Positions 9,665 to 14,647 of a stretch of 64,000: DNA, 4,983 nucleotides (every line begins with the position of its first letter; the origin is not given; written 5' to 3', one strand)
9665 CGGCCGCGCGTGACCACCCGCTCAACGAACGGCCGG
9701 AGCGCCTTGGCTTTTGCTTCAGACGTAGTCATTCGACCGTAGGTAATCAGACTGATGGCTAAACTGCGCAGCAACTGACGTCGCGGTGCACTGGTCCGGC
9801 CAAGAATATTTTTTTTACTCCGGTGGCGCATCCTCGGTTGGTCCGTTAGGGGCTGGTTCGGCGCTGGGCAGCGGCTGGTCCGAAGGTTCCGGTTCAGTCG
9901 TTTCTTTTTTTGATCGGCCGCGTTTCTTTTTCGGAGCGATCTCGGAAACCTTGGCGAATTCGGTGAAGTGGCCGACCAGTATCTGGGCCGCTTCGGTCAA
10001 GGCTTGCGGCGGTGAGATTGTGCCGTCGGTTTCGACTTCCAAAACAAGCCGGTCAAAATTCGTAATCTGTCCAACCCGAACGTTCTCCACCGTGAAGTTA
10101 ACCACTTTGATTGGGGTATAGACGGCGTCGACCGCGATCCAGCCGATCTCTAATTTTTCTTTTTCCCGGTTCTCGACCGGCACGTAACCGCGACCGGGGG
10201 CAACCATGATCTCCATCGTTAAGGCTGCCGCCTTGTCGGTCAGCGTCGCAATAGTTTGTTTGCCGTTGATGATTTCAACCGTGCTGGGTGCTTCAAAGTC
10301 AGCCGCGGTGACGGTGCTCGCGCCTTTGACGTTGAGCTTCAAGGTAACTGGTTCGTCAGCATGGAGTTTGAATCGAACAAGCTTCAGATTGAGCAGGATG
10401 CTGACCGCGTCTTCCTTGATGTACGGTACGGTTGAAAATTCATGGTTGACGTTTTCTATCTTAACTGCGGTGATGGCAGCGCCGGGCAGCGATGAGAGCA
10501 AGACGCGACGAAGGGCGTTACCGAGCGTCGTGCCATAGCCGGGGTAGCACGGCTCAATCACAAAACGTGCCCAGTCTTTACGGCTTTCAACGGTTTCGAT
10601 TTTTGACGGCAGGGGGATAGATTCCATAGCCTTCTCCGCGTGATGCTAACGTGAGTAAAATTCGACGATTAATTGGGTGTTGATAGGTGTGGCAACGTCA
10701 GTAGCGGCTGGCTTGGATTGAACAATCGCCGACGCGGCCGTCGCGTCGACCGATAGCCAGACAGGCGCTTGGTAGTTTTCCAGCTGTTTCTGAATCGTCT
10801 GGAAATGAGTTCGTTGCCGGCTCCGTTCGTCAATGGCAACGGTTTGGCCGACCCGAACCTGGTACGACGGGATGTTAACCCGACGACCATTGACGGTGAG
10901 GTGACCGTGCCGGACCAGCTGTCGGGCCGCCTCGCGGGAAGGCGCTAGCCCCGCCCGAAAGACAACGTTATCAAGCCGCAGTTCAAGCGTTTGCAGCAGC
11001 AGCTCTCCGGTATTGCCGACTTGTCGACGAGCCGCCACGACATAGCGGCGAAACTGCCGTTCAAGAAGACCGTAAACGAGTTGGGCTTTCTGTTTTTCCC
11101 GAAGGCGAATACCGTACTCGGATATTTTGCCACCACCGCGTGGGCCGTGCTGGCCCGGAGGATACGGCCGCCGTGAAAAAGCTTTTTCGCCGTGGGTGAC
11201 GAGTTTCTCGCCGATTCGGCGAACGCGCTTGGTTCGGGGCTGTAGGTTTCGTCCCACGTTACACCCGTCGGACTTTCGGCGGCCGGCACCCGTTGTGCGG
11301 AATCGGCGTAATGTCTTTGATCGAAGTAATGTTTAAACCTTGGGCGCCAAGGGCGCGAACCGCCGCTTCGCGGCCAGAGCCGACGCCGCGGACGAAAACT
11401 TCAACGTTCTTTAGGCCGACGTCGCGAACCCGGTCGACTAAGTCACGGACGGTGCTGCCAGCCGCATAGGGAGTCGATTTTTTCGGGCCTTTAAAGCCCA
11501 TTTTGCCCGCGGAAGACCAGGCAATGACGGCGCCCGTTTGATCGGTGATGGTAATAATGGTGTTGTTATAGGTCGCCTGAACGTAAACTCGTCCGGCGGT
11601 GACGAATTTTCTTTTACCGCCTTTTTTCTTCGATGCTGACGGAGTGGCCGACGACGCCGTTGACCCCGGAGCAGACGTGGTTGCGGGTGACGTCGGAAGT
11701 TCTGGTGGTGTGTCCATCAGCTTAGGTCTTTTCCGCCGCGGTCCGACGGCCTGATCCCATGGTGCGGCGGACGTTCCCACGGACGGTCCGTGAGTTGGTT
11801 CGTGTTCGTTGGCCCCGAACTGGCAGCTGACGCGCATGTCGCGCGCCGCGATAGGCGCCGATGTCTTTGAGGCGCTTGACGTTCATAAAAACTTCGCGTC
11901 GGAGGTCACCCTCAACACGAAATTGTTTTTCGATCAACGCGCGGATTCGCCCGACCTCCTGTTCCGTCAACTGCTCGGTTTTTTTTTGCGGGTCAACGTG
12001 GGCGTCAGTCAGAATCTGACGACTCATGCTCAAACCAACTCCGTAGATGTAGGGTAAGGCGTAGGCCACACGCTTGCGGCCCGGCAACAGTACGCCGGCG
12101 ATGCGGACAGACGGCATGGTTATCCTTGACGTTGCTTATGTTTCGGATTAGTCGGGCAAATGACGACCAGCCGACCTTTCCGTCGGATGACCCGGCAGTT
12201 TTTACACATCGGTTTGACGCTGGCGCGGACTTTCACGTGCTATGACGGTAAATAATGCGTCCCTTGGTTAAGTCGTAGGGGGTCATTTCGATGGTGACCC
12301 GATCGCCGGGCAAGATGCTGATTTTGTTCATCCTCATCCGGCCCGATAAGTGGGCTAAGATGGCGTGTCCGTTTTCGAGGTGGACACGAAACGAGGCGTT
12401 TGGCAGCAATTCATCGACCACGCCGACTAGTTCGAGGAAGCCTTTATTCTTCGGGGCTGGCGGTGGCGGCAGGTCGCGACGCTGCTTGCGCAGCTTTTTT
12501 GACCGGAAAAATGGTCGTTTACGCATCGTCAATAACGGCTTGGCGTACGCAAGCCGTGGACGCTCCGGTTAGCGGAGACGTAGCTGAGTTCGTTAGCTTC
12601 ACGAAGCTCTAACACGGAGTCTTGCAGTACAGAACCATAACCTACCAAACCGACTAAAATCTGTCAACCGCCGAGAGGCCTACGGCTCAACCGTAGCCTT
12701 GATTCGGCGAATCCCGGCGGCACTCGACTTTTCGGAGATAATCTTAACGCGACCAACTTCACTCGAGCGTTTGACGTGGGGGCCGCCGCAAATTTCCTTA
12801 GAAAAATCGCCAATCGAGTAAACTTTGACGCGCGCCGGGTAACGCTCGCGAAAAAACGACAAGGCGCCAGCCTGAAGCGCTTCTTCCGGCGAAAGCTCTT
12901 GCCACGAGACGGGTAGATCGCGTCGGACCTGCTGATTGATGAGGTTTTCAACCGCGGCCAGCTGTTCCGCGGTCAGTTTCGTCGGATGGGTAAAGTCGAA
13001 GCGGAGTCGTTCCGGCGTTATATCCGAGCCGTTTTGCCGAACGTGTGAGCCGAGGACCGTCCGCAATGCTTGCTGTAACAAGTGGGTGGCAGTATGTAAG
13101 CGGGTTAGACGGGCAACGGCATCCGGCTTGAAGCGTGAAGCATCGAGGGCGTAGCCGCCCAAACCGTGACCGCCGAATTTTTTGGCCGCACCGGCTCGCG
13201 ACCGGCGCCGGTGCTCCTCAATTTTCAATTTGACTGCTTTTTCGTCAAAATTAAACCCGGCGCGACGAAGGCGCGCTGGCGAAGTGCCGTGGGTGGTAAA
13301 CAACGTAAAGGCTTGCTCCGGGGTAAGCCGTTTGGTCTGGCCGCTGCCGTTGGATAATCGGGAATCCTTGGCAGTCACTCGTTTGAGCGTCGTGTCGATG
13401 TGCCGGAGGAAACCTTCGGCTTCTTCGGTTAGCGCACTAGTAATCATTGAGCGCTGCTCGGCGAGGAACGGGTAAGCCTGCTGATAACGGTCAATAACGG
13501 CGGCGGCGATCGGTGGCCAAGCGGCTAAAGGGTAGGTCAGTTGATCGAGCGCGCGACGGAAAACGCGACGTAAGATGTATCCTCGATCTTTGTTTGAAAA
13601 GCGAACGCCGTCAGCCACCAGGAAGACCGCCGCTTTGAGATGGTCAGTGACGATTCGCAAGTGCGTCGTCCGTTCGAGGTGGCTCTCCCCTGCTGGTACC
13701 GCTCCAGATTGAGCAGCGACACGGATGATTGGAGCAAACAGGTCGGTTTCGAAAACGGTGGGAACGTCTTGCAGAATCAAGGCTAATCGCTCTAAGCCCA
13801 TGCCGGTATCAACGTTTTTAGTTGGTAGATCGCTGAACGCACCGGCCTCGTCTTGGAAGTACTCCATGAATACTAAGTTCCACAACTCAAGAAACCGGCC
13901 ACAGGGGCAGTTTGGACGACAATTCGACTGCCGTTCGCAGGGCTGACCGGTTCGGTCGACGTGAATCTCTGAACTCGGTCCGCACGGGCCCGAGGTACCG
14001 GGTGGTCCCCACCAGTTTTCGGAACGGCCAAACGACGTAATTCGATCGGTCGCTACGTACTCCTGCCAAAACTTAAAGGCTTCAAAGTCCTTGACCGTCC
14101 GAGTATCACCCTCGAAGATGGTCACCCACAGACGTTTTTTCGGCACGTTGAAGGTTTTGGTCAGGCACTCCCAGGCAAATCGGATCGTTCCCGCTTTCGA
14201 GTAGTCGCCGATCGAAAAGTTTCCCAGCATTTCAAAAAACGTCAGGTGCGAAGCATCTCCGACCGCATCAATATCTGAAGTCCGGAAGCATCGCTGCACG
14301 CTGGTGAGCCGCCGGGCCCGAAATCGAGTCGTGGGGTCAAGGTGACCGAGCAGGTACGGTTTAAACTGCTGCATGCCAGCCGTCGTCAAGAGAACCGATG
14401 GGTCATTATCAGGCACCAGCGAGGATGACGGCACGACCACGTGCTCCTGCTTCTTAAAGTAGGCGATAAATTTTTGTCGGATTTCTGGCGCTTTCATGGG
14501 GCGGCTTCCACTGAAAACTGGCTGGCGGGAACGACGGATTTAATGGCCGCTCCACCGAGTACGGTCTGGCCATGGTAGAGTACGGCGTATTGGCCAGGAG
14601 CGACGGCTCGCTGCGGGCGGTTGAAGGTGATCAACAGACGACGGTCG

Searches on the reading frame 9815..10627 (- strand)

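Call 77: search_protein_families(library=pfam, proteins=[window:9815-10627:-], max_evalue=0.001)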
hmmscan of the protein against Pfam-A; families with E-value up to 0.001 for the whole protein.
window:9815-10627:- (270 aa): 4 families
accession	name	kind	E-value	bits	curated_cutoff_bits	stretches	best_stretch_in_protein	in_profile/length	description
PF01000.31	RNA_pol_A_bac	-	1.4e-31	109.6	33.9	1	55-171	1-119/119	RNA polymerase Rpb3/RpoA insert domain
PF01193.29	RNA_pol_L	-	2.2e-24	85.4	24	1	25-221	1-74/74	RNA polymerase Rpb3/Rpb11 dimerisation domain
PF13656.11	RNA_pol_L_2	-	0.00044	20.3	27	0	192-225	40-73/75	RNA polymerase Rpb3/Rpb11 dimerisation domain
PF24837.1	AMIN-like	-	0.0006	20.3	27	0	179-204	2-27/129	AMIN-like domain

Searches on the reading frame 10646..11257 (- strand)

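Call 77: search_protein_families(library=pfam, proteins=[window:10646-11257:-], max_evalue=0.001)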
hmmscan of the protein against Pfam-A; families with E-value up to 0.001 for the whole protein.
window:10646-11257:- (203 aa): 3 families
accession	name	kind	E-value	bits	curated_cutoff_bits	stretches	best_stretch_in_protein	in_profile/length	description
PF00163.24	Ribosomal_S4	-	5.4e-22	78.7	23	1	3-92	1-95/95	Ribosomal protein S4/S9 N-terminal domain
PF01479.30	S4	-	3.5e-20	71.9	22.8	1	93-140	1-48/48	S4 domain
PF22421.1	SYY_C-terminal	-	7.4e-05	23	27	1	92-136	18-62/83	Tyrosine--tRNA ligase SYY-like C-terminal domain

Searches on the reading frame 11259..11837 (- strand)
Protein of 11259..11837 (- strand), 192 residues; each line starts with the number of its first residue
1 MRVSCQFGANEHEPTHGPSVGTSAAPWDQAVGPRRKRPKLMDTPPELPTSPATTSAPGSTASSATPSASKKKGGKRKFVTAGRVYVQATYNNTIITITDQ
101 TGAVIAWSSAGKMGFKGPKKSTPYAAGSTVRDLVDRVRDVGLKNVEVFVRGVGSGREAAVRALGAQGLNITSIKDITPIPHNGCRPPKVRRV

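Call 77: search_protein_families(library=pfam, proteins=[window:11259-11837:-], max_evalue=0.001)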
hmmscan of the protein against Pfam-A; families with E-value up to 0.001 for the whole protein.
window:11259-11837:- (192 aa): 1 family
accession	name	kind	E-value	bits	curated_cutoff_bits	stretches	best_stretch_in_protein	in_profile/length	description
PF00411.24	Ribosomal_S11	-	1.5e-42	144.9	25.1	1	82-191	1-110/110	Ribosomal protein S11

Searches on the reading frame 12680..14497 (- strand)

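Call 61: search_protein_families(library=pfam, proteins=[window:12680-14497:-], max_evalue=0.001)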
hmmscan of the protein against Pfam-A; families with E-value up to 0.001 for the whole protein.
window:12680-14497:- (605 aa): 2 families
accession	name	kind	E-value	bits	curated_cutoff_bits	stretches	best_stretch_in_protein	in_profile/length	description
PF01411.24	tRNA-synt_2c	-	6.9e-114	381.8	30.3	1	5-440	1-435/552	tRNA synthetases class II (A)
PF07973.19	tRNA_SAD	-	4.2e-16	59.1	24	1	557-599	1-43/44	Threonyl and Alanyl tRNA synthetase second additional domain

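Call 73: search_protein_families(library=ncbifam, proteins=[window:12680-14497:-], max_evalue=0.00001)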
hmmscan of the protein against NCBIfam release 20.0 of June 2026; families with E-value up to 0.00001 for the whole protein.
window:12680-14497:- (605 aa): 4 families
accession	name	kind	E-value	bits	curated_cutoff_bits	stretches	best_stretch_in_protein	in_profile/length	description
NF002436.0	PRK01584.1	equivalog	6.1e-177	589.7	529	1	1-603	1-592/595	alanine--tRNA ligase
TIGR00344.1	alaS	equivalog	1.4e-163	546.2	457.05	2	5-438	1-431/847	alanine--tRNA ligase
TIGR03683.1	A-tRNA_syn_arch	equivalog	2.2e-59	201.5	744.7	4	462-600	591-731/902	alanine--tRNA ligase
NF040865.1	a_tRNA_ed_AlaXM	equivalog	3.7e-22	79.2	300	1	463-603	93-233/234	alanyl-tRNA editing protein AlaXM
